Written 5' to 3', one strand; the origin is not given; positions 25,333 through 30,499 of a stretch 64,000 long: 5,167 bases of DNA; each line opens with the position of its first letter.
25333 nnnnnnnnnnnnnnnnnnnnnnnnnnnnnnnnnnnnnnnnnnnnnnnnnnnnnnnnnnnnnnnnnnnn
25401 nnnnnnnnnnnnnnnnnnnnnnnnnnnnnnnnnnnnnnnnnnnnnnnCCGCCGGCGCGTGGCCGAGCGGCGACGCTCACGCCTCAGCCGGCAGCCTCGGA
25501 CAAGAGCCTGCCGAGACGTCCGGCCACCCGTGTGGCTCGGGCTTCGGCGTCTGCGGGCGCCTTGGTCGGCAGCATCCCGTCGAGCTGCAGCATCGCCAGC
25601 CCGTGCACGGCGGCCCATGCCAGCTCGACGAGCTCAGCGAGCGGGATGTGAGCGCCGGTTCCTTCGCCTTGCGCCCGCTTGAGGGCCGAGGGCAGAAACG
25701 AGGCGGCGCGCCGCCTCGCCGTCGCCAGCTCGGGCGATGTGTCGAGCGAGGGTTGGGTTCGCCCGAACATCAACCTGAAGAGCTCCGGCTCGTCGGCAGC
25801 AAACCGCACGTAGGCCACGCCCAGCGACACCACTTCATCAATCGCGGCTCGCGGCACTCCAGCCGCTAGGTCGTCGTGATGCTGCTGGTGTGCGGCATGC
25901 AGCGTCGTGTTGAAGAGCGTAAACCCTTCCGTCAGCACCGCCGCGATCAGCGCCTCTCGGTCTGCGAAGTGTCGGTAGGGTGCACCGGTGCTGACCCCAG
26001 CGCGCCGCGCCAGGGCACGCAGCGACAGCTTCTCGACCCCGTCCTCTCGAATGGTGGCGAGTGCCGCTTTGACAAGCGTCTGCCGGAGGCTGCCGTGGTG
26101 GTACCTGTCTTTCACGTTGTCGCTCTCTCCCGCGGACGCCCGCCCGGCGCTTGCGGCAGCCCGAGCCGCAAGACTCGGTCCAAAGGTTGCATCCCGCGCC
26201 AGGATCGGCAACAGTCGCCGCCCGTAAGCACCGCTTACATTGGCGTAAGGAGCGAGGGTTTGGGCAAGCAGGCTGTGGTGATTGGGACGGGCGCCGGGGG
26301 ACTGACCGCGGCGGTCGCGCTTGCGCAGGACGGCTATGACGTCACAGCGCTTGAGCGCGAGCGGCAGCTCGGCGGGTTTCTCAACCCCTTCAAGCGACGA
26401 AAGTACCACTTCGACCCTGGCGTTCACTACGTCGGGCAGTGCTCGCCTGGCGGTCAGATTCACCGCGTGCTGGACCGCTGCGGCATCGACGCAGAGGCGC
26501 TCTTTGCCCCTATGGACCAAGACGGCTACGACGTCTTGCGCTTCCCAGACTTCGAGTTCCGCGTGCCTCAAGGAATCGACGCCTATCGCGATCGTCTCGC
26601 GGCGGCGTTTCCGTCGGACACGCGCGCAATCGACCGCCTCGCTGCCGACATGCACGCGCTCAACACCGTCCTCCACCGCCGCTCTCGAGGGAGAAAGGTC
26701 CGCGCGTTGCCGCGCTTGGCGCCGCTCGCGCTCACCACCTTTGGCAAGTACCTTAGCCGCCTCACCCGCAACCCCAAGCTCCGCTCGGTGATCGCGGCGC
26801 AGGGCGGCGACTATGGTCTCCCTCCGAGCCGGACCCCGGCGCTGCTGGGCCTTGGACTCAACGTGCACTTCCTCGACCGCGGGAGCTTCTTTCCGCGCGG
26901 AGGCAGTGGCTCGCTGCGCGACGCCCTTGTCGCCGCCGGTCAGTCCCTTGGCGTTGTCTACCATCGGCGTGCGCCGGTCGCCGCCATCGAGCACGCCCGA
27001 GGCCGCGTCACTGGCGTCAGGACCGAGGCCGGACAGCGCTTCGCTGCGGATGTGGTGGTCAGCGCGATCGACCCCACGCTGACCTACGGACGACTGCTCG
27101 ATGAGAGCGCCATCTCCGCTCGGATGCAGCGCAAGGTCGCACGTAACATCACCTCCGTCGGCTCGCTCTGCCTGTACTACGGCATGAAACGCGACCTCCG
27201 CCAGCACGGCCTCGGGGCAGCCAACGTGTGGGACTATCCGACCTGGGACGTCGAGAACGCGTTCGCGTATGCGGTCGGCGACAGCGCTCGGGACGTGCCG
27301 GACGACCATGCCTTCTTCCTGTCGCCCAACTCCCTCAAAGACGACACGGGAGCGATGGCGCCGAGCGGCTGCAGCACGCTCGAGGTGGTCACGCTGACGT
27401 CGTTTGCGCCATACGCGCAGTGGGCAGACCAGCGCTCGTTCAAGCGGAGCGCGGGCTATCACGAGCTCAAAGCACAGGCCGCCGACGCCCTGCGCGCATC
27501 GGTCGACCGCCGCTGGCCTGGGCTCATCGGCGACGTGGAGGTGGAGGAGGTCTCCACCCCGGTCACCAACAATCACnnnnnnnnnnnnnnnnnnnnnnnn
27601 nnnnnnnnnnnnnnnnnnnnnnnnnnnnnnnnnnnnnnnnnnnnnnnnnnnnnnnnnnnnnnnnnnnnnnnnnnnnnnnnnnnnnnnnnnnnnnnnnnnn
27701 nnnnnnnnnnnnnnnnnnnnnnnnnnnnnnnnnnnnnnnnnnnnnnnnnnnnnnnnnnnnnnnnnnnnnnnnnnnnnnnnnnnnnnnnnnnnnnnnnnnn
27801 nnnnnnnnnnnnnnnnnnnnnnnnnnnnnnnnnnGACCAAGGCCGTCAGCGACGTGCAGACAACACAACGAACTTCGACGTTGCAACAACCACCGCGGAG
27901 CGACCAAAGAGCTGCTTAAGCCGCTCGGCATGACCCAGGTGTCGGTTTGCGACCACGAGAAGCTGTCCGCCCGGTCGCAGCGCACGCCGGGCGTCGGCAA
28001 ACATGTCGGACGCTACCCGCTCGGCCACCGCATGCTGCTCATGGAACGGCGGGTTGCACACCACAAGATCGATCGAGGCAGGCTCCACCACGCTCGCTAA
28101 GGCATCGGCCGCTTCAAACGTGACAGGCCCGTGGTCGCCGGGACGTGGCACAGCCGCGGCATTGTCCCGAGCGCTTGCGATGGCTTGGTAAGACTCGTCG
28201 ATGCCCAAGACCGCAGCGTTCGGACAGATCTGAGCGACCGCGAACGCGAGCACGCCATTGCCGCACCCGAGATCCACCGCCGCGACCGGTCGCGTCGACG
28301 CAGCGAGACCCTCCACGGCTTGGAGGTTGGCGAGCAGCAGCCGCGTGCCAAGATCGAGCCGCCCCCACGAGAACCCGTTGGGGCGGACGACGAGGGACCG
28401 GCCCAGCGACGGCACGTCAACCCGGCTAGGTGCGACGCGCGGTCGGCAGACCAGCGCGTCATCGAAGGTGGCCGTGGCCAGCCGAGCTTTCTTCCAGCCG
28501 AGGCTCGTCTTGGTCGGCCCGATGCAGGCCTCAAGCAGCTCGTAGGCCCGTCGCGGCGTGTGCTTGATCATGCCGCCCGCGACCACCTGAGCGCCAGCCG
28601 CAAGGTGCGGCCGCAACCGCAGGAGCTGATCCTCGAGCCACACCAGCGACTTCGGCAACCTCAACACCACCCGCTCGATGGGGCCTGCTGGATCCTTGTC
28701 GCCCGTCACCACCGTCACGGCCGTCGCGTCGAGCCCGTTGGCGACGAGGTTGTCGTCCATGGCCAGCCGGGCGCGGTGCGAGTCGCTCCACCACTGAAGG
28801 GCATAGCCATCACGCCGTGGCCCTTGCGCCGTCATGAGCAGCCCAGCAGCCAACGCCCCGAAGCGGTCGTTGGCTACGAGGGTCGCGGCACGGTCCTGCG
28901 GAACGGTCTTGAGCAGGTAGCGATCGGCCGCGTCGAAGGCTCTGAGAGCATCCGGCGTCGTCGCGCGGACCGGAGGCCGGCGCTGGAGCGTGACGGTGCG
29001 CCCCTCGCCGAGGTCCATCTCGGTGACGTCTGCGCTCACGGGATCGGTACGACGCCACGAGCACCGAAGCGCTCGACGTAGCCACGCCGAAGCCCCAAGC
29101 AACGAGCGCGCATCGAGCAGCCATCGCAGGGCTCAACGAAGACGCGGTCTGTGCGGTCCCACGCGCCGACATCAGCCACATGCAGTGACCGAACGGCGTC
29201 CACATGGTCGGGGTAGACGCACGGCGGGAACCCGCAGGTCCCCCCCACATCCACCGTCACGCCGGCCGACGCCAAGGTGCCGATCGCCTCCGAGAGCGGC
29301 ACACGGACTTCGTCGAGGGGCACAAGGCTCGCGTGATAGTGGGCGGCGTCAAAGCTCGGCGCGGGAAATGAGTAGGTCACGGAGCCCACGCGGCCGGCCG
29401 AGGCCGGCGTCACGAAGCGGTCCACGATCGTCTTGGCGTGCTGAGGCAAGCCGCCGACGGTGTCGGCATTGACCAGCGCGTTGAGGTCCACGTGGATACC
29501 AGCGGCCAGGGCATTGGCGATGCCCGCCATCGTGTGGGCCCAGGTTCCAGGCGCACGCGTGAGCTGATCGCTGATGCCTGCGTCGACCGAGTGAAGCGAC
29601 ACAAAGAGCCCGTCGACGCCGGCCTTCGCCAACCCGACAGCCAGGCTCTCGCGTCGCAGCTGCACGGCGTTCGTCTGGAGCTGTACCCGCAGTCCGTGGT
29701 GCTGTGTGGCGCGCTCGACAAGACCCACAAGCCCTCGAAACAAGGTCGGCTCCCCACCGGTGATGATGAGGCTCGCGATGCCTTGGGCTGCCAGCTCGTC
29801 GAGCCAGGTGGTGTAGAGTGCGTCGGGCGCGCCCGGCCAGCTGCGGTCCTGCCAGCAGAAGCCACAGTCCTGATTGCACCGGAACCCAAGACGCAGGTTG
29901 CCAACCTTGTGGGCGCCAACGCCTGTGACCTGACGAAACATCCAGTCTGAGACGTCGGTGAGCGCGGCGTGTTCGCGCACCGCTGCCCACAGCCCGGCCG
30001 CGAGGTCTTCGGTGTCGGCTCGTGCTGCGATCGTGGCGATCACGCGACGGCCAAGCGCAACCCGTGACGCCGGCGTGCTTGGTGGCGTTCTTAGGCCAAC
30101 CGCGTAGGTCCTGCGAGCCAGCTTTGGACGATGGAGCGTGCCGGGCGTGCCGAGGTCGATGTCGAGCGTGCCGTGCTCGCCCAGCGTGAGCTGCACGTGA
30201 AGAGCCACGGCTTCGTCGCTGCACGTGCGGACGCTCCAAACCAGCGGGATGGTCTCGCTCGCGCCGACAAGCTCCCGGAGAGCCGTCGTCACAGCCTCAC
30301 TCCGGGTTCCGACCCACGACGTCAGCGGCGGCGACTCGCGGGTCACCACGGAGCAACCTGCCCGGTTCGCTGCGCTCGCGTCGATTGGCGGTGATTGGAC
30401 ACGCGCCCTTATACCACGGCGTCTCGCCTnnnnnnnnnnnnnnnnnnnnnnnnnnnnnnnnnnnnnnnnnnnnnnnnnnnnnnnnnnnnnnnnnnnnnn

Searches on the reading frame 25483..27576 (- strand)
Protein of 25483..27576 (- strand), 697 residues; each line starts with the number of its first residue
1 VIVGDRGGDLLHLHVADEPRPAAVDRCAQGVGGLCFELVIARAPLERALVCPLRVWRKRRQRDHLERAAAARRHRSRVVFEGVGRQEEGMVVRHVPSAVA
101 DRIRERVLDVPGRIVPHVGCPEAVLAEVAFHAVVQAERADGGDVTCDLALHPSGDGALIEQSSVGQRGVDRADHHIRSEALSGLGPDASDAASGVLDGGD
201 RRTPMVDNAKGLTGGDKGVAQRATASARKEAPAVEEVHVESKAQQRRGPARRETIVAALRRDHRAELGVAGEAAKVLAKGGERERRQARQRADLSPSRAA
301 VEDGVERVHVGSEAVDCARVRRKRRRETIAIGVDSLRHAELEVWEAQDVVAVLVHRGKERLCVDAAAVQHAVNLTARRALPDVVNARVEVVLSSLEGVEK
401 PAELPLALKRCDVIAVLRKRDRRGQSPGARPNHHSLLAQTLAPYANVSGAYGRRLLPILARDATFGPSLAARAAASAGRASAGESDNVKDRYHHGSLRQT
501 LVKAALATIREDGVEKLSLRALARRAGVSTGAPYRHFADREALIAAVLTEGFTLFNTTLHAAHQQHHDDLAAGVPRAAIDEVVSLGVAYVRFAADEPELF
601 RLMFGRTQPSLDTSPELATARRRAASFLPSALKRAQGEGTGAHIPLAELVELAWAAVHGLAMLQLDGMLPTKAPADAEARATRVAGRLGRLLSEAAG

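Call 56: search_protein_families(library=pfam, proteins=[window:25483-27576:-], max_evalue=0.01)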
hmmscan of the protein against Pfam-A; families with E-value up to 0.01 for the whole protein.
window:25483-27576:- (697 aa): 2 families
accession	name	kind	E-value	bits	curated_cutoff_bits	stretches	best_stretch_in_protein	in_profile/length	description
PF13305.11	TetR_C_33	-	2.4e-14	54.2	26.8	1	584-684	3-99/103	Tetracyclin repressor-like, C-terminal domain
PF00440.29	TetR_N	-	2.9e-11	43.4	24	1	501-547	1-47/47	Bacterial regulatory proteins, tetR family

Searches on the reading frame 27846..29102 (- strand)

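Call 56: search_protein_families(library=pfam, proteins=[window:27846-29102:-], max_evalue=0.01)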
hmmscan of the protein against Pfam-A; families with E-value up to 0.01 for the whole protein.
window:27846-29102:- (418 aa): 11 families
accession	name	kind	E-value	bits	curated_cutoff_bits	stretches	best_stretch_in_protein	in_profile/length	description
PF05175.20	MTS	-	4.3e-44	150.6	23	1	238-414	5-169/170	Methyltransferase small domain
PF13649.12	Methyltransf_25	-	1.3e-14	55.1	27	1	276-379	2-97/97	Methyltransferase domain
PF13847.12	Methyltransf_31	-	4.5e-13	49.6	27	1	275-387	7-113/145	Methyltransferase domain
PF08241.18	Methyltransf_11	-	3.2e-11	44.1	21.2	1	276-382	1-94/95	Methyltransferase domain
PF08242.18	Methyltransf_12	-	6.9e-11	43.2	30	1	276-381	1-98/98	Methyltransferase domain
PF06325.19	PrmA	-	2.5e-07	31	22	1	260-350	152-233/296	Ribosomal protein L11 methyltransferase (PrmA)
PF02390.23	Methyltransf_4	-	6e-06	26.3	24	1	274-386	4-118/173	Putative methyltransferase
PF01170.24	UPF0020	-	4.8e-05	23.6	22.3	1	286-412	67-189/197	RMKL-like, methyltransferase domain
PF24675.1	NpmA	-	0.00051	19.8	60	1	274-388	26-141/214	16S rRNA (adenine(1408)-N(1))-methyltransferase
PF13679.12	Methyltransf_32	-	0.00088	19.7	27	1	263-318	17-76/143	Methyltransferase domain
PF03602.21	Cons_hypoth95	-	0.0038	17.3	24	1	270-363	40-133/182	Conserved hypothetical protein 95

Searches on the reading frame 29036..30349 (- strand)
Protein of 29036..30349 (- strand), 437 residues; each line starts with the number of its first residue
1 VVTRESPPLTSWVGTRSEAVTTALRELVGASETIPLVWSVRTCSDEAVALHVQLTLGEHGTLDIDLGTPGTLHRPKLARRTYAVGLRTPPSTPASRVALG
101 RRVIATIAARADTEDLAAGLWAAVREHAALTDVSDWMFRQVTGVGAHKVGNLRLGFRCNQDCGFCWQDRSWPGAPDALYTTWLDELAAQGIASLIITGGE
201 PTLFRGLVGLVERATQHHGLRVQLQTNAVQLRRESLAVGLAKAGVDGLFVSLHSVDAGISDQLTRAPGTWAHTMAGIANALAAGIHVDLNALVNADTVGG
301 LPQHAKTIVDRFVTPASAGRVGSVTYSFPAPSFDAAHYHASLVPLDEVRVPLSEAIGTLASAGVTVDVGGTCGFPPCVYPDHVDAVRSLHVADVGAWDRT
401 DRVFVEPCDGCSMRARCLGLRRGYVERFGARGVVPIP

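Call 102: search_protein_families(library=pfam, proteins=[window:29036-30349:-], max_evalue=0.05)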
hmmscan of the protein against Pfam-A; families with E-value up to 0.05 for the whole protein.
window:29036-30349:- (437 aa): 1 family
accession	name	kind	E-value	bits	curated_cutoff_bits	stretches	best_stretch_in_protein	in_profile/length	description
PF04055.27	Radical_SAM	-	2.1e-17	64.3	29.5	1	155-291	4-144/166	Radical SAM superfamily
